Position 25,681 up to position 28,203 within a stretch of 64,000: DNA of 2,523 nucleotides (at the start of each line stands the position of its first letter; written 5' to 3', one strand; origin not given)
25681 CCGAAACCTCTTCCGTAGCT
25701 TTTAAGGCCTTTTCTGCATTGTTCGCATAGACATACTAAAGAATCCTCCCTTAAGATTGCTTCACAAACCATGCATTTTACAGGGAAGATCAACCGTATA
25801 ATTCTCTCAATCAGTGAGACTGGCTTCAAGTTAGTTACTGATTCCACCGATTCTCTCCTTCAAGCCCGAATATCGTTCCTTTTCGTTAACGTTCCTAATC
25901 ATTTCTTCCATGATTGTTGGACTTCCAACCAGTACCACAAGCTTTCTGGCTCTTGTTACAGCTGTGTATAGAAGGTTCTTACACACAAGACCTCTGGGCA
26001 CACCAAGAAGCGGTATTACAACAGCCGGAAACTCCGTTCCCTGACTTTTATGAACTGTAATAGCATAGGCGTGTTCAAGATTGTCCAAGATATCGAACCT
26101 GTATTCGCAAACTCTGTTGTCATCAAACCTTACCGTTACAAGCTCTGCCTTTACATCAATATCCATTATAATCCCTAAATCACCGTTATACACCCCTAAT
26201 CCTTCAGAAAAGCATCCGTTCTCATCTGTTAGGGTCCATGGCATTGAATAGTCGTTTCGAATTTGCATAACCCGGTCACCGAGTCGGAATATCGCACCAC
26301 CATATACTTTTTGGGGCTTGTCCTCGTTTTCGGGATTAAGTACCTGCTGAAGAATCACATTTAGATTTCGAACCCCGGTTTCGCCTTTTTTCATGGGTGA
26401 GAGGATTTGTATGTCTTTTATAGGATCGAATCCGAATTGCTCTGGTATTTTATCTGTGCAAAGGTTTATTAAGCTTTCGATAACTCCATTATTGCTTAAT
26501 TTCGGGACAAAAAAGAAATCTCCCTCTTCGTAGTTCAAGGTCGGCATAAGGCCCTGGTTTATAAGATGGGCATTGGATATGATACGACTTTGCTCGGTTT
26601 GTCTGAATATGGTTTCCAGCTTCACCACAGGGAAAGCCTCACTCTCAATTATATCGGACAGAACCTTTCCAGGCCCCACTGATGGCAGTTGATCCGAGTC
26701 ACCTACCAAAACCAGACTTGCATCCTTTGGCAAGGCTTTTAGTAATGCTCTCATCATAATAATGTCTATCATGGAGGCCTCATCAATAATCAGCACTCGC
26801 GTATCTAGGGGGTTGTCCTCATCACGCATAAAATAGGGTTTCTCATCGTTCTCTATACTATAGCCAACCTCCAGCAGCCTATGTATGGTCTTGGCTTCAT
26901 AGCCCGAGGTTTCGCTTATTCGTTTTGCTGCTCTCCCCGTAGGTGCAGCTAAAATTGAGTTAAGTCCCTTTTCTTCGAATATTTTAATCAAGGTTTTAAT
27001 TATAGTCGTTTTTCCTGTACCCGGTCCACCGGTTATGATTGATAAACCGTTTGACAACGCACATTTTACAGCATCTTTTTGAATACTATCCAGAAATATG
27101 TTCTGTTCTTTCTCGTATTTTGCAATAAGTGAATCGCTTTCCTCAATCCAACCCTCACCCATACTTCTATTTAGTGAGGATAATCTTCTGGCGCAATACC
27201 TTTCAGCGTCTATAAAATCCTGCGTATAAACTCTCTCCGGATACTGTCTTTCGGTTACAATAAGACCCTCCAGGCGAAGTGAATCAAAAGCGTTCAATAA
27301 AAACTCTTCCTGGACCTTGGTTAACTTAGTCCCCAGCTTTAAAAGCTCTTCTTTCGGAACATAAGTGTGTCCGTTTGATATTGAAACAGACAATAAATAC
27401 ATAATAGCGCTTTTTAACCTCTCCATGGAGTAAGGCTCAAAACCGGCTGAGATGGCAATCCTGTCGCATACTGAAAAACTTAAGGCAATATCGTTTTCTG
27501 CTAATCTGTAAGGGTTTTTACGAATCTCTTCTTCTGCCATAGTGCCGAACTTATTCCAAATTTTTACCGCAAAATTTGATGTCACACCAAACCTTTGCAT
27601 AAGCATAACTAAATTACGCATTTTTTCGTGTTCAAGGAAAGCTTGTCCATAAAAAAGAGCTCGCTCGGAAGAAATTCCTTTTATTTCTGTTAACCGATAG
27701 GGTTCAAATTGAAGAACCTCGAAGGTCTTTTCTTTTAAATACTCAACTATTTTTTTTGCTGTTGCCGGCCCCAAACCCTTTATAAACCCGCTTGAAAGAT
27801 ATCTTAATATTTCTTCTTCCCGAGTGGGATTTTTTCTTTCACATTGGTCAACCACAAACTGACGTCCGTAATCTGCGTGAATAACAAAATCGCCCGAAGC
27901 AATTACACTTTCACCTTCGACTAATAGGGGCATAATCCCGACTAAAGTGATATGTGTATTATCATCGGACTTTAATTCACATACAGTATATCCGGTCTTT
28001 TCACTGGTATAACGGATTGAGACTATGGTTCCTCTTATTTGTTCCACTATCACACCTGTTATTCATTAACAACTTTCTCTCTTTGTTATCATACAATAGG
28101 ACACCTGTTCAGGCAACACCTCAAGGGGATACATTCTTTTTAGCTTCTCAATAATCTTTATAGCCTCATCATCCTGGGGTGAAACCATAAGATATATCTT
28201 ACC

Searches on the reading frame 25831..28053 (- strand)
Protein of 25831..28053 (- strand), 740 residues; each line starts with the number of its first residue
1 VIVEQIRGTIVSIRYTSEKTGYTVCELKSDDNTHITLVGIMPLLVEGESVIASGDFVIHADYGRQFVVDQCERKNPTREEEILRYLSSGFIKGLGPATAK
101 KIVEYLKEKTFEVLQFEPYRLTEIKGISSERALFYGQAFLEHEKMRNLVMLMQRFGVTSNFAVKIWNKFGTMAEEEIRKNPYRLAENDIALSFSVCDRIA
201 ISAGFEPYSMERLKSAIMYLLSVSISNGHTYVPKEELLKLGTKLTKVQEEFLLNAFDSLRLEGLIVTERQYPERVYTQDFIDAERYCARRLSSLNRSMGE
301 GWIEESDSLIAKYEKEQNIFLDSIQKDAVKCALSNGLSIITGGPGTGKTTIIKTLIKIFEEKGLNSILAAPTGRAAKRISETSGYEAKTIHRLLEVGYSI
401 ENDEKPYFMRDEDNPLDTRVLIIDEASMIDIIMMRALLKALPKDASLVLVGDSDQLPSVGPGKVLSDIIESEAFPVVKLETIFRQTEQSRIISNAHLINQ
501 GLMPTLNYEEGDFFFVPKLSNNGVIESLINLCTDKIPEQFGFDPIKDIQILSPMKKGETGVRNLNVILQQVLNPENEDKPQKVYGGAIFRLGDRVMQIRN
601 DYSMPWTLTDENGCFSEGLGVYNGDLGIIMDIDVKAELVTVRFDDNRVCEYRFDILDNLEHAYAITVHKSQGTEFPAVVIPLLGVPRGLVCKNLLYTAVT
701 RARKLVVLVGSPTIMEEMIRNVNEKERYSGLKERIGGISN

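Call 58: search_protein_families(library=pfam, proteins=[window:25831-28053:-], max_evalue=0.001)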
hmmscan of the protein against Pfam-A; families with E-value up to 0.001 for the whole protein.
window:25831-28053:- (740 aa): 15 families
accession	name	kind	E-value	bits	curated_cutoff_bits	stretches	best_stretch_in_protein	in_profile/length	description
PF13604.12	AAA_30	-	4.4e-42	144.4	27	1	322-504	3-174/191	AAA domain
PF13245.12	AAA_19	-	4.6e-42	143.8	25.1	1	325-461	1-134/134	AAA domain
PF14490.11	HHH_RecD2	-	3.8e-30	104.1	27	1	141-231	1-92/92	ATP-dependent RecD2 DNA helicase HHH domain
PF18335.7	SH3_13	-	8.1e-21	74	41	1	564-643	1-65/65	ATP-dependent RecD-like DNA helicase SH3 domain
PF23139.1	OB_YrrC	-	5.9e-19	68.2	27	1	4-76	2-76/76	ATP-dependent DNA helicase YrrC, OB-fold domain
PF13538.12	UvrD_C_2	-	4.2e-16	59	27.4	1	661-709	1-52/52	UvrD-like helicase C-terminal domain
PF01443.25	Viral_helicase1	-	4.5e-12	46.7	21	2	660-709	176-227/228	Viral superfamily 1 RNA helicase core domain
PF13086.12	AAA_11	-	2e-09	38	27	1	321-363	2-51/257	AAA domain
PF05970.20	PIF1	-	1.9e-06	28.1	25.9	1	315-456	4-152/223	PIF1-like helicase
PF05127.21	NAT10_TcmA_helicase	-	4.8e-06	27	22.7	1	339-441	1-113/176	RNA cytidine acetyltransferase NAT10/TcmA, helicase domain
PF13401.12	AAA_22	-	1.6e-05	25.7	27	1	335-453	5-124/130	AAA domain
PF14520.12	HHH_5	-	6.8e-05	23.7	27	0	91-132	7-48/57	Helix-hairpin-helix domain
PF20720.3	nSTAND3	-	7.2e-05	23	27.2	1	326-366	8-48/155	Novel STAND NTPase 3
PF00580.27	UvrD-helicase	-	0.00031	20.9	23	0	323-380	3-62/271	UvrD/REP helicase N-terminal domain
PF09848.15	SLFN-g3_helicase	-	0.00039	20.3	24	0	338-426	4-88/354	Schlafen group 3, DNA/RNA helicase domain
